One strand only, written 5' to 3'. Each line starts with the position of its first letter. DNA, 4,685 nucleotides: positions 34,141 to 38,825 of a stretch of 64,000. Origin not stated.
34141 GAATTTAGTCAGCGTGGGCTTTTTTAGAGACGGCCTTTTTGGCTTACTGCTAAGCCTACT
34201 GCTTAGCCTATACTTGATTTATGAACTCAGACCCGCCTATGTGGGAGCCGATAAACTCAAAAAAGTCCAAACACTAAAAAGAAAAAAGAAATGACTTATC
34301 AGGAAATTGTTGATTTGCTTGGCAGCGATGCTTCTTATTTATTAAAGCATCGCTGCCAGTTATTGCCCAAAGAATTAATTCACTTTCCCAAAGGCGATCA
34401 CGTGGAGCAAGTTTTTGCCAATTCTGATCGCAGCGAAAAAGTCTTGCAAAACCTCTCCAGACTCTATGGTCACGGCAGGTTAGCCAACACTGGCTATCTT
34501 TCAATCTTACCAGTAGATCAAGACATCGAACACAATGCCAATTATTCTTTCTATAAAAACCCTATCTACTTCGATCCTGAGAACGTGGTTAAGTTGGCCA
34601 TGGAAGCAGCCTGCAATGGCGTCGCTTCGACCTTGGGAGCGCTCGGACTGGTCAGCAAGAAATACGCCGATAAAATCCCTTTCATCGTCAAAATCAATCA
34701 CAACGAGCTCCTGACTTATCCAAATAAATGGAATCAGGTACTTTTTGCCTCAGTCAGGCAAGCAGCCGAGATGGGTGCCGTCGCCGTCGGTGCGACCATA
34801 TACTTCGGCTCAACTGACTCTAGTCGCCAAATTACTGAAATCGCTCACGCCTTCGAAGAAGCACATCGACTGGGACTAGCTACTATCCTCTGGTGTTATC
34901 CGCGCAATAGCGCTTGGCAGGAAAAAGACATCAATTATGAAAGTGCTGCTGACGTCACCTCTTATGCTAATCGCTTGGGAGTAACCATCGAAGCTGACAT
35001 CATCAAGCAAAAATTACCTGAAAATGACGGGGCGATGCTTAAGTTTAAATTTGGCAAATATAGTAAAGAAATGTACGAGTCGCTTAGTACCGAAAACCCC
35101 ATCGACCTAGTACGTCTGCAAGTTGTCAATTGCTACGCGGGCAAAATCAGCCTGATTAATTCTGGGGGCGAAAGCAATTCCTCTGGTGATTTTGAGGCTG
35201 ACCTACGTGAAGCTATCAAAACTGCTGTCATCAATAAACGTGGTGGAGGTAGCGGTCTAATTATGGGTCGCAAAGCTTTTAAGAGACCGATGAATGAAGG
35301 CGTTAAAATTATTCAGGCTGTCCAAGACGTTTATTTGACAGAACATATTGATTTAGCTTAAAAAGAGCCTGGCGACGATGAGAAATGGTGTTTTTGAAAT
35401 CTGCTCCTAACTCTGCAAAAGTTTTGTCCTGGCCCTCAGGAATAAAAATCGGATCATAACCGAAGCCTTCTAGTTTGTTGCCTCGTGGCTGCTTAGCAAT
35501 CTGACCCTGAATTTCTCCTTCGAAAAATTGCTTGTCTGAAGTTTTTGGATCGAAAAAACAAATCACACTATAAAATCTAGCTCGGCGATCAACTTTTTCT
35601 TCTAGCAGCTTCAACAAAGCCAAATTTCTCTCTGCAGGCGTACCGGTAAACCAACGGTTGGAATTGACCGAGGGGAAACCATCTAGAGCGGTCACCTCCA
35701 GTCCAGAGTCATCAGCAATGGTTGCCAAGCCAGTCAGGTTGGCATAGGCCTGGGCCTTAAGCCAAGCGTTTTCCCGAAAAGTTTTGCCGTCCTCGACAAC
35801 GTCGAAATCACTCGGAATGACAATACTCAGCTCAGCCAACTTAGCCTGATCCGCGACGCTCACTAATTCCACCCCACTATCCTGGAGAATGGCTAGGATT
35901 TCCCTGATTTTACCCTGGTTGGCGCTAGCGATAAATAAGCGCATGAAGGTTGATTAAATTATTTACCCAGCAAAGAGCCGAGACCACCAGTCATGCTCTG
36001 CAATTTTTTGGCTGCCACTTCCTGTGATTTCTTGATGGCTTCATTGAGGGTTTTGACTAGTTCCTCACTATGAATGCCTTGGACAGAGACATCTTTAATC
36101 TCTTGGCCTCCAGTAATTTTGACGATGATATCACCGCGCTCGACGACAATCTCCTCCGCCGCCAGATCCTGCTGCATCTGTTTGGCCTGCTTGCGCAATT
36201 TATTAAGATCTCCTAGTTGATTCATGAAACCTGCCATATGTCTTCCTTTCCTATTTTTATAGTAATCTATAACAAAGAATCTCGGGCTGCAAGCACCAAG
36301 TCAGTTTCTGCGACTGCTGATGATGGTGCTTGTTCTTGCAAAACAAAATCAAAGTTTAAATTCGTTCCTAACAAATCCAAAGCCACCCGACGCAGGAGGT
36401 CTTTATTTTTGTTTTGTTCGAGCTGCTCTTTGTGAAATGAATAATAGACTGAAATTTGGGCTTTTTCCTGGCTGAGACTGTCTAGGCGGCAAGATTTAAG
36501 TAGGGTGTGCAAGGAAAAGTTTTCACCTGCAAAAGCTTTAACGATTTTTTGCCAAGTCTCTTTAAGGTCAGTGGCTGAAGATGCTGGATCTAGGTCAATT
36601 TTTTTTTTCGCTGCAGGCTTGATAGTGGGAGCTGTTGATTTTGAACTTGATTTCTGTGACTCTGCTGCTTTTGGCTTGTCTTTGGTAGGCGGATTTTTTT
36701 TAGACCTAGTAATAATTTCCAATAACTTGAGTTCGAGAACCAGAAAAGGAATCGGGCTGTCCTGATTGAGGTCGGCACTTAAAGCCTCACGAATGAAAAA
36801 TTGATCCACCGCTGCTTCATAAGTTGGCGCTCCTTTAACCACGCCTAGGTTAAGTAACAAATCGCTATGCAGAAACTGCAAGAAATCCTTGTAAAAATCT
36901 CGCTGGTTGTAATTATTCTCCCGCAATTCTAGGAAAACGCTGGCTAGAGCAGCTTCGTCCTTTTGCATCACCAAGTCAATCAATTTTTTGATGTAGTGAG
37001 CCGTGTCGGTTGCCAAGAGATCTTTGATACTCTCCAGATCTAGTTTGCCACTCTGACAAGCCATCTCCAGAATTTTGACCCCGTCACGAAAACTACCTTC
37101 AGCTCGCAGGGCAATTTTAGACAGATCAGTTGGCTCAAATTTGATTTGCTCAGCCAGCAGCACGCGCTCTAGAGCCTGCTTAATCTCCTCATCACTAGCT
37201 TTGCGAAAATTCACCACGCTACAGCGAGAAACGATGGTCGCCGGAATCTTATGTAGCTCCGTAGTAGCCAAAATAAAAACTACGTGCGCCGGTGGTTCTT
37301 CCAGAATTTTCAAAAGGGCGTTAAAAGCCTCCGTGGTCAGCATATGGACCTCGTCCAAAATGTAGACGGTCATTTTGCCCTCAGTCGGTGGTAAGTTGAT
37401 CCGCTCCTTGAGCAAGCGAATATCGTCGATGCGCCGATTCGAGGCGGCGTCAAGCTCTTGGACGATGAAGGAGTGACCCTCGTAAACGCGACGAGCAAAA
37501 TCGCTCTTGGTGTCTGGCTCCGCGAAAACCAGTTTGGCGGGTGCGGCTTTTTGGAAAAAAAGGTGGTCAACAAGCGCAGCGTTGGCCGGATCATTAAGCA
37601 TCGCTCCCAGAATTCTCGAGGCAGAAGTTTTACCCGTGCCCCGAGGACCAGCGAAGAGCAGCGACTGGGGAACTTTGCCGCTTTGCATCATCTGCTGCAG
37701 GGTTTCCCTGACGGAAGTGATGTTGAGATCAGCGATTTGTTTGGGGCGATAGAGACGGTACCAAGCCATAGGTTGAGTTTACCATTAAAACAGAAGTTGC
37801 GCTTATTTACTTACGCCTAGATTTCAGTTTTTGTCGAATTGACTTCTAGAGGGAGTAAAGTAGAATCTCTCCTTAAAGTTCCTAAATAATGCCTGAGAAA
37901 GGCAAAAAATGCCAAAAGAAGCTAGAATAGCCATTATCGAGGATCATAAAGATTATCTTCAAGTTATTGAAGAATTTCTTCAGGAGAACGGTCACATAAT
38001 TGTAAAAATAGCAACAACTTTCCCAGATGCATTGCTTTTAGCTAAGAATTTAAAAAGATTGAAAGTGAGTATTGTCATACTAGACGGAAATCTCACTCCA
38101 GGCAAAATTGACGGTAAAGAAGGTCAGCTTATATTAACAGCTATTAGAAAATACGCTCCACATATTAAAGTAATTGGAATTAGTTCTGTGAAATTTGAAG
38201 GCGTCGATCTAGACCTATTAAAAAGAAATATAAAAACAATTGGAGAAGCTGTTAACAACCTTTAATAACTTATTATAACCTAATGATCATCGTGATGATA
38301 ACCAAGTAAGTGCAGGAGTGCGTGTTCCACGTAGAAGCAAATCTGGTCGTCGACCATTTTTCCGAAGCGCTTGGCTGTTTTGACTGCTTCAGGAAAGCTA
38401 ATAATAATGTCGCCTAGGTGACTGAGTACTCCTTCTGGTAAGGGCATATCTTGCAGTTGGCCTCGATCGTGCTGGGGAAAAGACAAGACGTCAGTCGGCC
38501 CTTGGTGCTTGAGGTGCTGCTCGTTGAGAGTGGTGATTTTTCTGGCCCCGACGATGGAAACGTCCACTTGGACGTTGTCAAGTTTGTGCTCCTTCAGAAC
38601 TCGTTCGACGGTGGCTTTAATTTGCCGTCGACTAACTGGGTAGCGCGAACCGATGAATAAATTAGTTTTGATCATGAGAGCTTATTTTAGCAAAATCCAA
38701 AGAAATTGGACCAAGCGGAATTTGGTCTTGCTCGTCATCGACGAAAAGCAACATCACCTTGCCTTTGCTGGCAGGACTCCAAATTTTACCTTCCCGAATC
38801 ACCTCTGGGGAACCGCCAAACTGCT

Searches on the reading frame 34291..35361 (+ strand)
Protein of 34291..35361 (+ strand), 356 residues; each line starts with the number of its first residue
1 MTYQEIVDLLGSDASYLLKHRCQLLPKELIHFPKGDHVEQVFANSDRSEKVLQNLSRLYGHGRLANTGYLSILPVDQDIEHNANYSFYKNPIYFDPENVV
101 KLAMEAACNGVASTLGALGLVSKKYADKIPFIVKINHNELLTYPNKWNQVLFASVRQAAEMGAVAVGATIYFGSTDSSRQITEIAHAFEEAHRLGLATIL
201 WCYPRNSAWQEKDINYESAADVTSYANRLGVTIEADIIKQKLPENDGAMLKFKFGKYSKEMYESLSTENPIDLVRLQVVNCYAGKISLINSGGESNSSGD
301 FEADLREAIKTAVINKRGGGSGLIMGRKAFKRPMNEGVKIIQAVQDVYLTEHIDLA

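Call 13: search_protein_families(library=pfam, proteins=[window:34291-35361:+], max_evalue=0.001)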
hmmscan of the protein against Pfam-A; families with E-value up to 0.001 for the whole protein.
window:34291-35361:+ (356 aa): 1 family
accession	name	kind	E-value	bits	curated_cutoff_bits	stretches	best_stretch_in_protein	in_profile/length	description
PF01791.15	DeoC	-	2.8e-50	171.5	23.8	1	71-331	2-228/229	DeoC/LacD family aldolase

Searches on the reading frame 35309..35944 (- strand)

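Call 13: search_protein_families(library=pfam, proteins=[window:35309-35944:-], max_evalue=0.001)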
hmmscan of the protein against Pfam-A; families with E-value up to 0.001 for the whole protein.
window:35309-35944:- (211 aa): 1 family
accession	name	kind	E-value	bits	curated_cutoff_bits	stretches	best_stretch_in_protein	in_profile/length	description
PF01725.21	Ham1p_like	-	3.3e-56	190.5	22.5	1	3-199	1-185/186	Ham1 family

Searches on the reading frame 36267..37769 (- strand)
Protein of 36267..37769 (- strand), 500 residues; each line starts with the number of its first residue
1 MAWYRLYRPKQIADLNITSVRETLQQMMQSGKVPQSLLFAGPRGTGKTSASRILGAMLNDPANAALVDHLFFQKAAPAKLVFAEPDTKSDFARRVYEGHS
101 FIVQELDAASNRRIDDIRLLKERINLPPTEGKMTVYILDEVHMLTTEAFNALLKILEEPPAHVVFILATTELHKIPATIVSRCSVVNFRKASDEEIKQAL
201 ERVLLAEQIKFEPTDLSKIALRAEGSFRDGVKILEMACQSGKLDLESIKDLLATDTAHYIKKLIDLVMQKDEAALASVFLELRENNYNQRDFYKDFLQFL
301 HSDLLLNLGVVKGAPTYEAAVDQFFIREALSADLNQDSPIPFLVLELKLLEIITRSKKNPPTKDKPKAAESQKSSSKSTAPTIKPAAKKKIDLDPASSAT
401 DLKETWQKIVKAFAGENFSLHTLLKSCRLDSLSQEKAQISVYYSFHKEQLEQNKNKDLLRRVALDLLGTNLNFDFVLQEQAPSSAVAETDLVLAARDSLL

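Call 13: search_protein_families(library=pfam, proteins=[window:36267-37769:-], max_evalue=0.001)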
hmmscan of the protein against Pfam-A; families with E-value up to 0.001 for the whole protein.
window:36267-37769:- (500 aa): 9 families
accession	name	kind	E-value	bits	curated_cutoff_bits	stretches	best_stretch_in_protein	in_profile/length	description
PF13177.12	DNA_pol3_delta2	-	3.8e-30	105.4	27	1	20-190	5-159/161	DNA polymerase III, delta subunit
PF00004.35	AAA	-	5.3e-09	37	21.2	1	37-186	1-126/131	ATPase family associated with various cellular activities (AAA)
PF13401.12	AAA_22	-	2e-07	31.8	27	1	35-172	6-126/130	AAA domain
PF22608.2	DNAX_ATPase_lid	-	2.1e-07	31.1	27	1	195-237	1-43/49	DNA polymerase III clamp loader subunit, ATPase lid domain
PF07728.20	AAA_5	-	2.1e-05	25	22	0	37-162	2-96/139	AAA domain (dynein-related subfamily)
PF13604.12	AAA_30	-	2.1e-05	24.8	27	1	22-166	8-122/191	AAA domain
PF13191.12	AAA_16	-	6.2e-05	24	32.6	1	21-166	13-167/167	AAA ATPase domain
PF06068.19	TIP49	-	0.00014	21.6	23.8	0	135-170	277-311/347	TIP49 P-loop domain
PF13173.12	AAA_14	-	0.00054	20.4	27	0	94-165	25-94/129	AAA domain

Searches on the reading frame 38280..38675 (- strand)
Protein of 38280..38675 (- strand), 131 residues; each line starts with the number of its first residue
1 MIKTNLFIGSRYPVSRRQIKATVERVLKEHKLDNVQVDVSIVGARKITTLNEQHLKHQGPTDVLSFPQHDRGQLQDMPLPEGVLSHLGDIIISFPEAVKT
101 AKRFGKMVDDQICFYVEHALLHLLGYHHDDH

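Call 14: search_protein_families(library=pfam, proteins=[window:38280-38675:-], max_evalue=0.001)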
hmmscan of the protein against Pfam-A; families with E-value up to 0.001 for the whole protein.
window:38280-38675:- (131 aa): 1 family
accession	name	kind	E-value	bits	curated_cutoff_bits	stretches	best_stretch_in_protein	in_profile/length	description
PF02130.23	YbeY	-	1.1e-26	93.7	25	1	17-130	9-111/129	Endoribonuclease YbeY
